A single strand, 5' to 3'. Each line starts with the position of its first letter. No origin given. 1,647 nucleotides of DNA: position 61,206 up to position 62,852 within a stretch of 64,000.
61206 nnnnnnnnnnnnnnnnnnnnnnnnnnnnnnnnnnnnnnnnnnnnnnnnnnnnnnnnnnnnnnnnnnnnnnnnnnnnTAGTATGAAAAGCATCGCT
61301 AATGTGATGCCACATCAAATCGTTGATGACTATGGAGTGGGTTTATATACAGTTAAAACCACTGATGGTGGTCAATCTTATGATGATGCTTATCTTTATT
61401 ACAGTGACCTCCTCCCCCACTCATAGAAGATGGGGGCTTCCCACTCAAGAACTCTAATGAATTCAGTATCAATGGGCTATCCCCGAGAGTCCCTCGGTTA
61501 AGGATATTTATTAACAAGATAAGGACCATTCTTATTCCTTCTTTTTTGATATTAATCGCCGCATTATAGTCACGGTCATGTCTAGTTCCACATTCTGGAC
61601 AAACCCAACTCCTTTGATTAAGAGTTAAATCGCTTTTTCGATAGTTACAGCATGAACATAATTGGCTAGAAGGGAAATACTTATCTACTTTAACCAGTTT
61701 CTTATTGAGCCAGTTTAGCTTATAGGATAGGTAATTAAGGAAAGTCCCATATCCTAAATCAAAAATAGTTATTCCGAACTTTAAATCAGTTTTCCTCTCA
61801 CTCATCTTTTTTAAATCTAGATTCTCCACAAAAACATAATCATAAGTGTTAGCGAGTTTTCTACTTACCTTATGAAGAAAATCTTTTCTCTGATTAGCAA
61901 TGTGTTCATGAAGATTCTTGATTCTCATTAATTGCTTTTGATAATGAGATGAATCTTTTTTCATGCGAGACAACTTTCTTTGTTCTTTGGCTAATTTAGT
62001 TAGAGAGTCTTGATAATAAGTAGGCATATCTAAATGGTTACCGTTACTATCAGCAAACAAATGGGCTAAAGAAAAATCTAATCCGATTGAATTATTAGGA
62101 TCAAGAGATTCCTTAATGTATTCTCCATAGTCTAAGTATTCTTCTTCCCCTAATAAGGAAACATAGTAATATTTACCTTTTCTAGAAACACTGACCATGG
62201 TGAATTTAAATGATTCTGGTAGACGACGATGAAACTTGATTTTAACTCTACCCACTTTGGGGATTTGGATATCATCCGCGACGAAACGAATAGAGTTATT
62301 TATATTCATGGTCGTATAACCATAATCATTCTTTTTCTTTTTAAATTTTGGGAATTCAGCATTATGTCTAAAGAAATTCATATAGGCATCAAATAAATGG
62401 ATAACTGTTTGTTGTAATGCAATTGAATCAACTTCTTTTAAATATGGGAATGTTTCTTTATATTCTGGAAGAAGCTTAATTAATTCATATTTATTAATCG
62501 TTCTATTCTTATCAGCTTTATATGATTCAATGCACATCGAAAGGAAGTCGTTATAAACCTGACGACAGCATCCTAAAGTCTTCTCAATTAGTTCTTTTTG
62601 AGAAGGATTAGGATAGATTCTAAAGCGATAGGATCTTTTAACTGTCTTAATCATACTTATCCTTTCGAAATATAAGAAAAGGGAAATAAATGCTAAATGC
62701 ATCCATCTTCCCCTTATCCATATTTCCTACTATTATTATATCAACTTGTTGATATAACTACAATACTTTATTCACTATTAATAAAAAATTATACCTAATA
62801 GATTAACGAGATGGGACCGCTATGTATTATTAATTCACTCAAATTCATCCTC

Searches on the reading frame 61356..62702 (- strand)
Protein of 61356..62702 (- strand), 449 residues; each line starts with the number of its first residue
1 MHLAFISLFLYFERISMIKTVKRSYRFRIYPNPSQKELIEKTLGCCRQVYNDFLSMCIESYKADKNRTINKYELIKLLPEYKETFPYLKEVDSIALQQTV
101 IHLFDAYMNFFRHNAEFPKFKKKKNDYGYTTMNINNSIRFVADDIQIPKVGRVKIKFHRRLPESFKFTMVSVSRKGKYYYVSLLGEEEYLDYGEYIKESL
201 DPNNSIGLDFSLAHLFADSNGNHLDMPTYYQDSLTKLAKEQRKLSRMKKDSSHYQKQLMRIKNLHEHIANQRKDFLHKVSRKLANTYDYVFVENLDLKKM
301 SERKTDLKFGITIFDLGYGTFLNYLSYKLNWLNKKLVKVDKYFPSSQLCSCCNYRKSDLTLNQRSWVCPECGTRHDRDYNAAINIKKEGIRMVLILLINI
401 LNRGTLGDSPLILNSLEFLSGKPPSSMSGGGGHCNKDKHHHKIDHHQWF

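Call 78: search_protein_families(library=pfam, proteins=[window:61356-62702:-], max_evalue=0.001)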
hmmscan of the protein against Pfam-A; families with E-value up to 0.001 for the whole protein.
window:61356-62702:- (449 aa): 3 families
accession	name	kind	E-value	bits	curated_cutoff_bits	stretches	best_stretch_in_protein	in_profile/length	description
PF01385.25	OrfB_IS605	-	2.3e-24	86.4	30.5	1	199-302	12-118/120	Probable transposase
PF07282.18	Cas12f1-like_TNB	-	1.9e-22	79.6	26.3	1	318-385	1-60/60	Cas12f1-like, TNB domain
PF12323.14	HTH_OrfB_IS605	-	2.8e-19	68.8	21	1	17-65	1-46/47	Helix-turn-helix domain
